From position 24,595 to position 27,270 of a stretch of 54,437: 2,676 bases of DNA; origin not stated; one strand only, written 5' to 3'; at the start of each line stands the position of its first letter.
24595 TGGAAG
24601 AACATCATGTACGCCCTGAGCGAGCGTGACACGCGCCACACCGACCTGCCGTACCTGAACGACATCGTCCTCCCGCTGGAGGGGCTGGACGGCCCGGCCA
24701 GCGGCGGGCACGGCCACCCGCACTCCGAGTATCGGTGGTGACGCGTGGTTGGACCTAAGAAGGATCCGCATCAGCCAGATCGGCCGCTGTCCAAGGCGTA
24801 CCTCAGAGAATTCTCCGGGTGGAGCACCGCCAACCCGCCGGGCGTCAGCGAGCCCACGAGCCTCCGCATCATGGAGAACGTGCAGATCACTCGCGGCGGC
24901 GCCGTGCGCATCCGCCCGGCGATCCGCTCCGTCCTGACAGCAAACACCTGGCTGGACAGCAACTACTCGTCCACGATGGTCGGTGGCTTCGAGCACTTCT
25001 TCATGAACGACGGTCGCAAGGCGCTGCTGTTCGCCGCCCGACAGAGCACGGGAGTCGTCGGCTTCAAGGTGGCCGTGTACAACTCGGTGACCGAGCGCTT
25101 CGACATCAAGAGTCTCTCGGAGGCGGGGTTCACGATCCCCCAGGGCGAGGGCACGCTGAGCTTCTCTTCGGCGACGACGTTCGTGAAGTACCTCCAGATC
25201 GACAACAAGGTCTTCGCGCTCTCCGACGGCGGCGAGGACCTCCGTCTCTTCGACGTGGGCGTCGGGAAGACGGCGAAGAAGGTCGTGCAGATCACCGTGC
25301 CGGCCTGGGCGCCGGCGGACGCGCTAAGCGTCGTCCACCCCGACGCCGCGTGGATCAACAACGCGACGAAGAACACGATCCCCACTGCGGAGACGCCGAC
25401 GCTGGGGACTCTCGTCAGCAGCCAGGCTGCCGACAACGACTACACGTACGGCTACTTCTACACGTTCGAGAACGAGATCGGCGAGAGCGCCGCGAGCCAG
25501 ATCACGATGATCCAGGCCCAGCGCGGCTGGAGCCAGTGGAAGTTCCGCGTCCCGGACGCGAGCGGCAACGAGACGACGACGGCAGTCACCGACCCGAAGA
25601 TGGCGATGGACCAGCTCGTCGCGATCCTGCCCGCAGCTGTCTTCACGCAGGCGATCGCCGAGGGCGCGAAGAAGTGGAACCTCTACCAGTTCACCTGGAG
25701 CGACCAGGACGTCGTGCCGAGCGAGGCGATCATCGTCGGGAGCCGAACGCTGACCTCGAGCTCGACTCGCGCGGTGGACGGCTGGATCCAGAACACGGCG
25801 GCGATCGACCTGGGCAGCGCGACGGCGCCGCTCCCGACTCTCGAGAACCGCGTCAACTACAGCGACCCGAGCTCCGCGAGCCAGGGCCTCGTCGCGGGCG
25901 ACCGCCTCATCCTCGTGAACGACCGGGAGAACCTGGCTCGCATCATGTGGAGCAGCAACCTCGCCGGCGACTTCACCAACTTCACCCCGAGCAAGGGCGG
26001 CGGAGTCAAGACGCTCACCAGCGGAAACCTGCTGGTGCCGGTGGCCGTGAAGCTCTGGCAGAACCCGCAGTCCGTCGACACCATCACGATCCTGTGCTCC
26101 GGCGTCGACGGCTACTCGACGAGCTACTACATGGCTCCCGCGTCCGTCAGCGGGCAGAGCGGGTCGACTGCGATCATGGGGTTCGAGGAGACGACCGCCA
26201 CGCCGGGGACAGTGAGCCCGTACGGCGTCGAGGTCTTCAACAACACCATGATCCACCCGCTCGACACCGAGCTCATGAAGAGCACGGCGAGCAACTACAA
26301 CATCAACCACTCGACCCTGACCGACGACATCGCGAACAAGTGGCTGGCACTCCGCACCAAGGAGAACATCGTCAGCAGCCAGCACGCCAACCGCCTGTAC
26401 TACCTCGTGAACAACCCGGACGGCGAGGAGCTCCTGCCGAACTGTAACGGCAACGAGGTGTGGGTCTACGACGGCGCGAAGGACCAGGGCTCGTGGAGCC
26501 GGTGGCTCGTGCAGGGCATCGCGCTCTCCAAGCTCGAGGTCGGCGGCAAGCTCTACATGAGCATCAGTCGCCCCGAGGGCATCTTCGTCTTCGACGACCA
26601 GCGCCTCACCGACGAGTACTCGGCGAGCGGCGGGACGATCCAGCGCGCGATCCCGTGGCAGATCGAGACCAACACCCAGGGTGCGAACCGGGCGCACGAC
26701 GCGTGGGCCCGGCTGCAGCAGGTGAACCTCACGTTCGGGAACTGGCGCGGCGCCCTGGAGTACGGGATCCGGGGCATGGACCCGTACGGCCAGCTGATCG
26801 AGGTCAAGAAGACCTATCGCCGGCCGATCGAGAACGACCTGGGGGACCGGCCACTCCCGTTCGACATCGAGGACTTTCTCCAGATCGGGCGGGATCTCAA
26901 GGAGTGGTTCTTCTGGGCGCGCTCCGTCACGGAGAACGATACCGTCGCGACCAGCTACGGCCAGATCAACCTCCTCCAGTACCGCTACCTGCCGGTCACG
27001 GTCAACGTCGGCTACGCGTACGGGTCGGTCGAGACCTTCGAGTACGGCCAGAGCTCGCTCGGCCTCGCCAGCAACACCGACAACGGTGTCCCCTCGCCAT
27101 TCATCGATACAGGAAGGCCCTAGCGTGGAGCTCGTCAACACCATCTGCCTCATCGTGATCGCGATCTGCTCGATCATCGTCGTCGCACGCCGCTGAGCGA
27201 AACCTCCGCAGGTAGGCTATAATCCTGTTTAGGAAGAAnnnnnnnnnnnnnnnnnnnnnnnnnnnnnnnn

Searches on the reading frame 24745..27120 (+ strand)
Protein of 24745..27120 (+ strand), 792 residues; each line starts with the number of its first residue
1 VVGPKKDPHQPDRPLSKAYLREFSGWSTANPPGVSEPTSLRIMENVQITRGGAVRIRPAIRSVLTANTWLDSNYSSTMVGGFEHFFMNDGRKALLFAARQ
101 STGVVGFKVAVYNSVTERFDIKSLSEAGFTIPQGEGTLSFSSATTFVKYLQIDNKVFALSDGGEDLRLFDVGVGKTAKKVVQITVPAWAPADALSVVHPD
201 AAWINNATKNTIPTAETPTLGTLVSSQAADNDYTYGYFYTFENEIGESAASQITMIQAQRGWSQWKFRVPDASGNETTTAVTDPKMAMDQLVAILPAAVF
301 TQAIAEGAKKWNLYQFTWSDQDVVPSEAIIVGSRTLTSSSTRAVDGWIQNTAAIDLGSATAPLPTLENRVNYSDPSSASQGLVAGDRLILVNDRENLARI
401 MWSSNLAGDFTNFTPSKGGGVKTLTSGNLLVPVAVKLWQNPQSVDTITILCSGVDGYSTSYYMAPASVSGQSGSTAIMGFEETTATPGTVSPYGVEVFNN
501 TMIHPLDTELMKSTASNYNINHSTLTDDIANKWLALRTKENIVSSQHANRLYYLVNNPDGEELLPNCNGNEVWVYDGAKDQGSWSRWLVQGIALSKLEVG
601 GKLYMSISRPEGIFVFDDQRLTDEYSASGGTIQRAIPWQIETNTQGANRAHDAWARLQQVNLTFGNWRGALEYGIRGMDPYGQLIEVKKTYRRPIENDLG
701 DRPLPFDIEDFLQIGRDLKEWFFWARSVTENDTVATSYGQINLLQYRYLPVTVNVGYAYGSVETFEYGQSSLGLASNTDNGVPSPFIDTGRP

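Call 39: search_protein_families(library=phrogs, proteins=[window:24745-27120:+], max_evalue=0.001)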
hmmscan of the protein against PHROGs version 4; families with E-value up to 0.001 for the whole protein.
window:24745-27120:+ (792 aa): 0 families

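Call 59: search_protein_families(library=pfam, proteins=[window:24745-27120:+], max_evalue=0.1)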
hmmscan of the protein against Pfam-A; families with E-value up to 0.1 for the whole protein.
window:24745-27120:+ (792 aa): 0 families

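Call 102: search_dna_similar(collection=phages, mode=protein, query=window:24745-27120:+, max_evalue=0.001, max_rows=12, rows=spread)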
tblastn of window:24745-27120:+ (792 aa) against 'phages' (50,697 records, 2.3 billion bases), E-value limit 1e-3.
Records with a match: 58; places in all: 58; records where one place covers at least 80% of the query: 58.
Best place of each record, by identity: 60-80% 11; <60% 47.
By first word of the organism name: Microbacterium 57; Arthrobacter 1.
By host as written in the record: Microbacterium foliorum NRRL B-24224 31; Microbacterium foliorum NRRL B-24224 SEA 22; Microbacterium paraoxydans NRRL B-14843 2; Arthrobacter globiformis B-2979 1; Microbacterium foliorum 1; Microbacterium foliorum str. NRRL B-24224 1.
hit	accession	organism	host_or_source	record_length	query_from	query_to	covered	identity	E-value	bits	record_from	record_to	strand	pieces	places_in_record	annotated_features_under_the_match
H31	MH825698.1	Microbacterium phage Burro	Microbacterium paraoxydans NRRL B-14843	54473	1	792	100%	72.8%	0e+0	1228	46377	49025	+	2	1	41: hypothetical protein | 40: hypothetical protein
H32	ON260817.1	Microbacterium phage Gshelby23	Microbacterium foliorum NRRL B-24224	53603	1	792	100%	69.8%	0e+0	1159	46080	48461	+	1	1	39: hypothetical protein | 38: hypothetical protein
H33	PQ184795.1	Arthrobacter phage MissAmericana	Arthrobacter globiformis B-2979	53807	1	792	100%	66.6%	0e+0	1114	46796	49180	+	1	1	45: nozzle protein | 44: hypothetical protein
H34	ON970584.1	Microbacterium phage Corn21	Microbacterium foliorum NRRL B-24224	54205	1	792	99%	54.0%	0e+0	836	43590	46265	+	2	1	44: hypothetical protein | 43: hypothetical protein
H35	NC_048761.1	Microbacterium phage Akoni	Microbacterium foliorum NRRL B-24224 SEA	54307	5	792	99%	54.2%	0e+0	851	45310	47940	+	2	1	45: hypothetical protein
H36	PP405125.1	Microbacterium phage YellowPanda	Microbacterium foliorum NRRL B-24224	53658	12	785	98%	54.9%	0e+0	852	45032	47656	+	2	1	47: hypothetical protein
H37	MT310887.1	Microbacterium phage Unphazed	Microbacterium foliorum NRRL B-24224 SEA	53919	1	792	99%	53.8%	0e+0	831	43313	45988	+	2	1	45: hypothetical protein | 44: hypothetical protein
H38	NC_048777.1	Microbacterium phage TinyTimothy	Microbacterium foliorum NRRL B-24224 SEA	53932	12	785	98%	54.7%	0e+0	851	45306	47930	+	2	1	44: hypothetical protein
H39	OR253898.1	Microbacterium phage DumpQuist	Microbacterium foliorum NRRL B-24224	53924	1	792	99%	53.7%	0e+0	834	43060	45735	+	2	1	44: hypothetical protein | 43: hypothetical protein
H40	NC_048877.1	Microbacterium phage Phedro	Microbacterium foliorum NRRL B-24224 SEA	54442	2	792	99%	53.4%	0e+0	844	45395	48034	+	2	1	45: hypothetical protein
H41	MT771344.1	Microbacterium phage Zhengyi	Microbacterium foliorum NRRL B-24224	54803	5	792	99%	53.5%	0e+0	814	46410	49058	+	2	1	44: hypothetical protein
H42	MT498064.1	Microbacterium phage Pabst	Microbacterium foliorum NRRL B-24224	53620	12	792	99%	52.0%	0e+0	818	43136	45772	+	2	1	44: hypothetical protein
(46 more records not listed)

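Call 103: search_solved_structures(query=window:24745-27120:+, max_evalue=1)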
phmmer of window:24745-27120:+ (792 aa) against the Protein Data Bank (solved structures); distinct sequences matched with E-value up to 1: 1.
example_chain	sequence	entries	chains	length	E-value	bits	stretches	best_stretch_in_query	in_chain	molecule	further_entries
7vrx_A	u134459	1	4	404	0.12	13.5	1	154-223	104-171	Aminotransferase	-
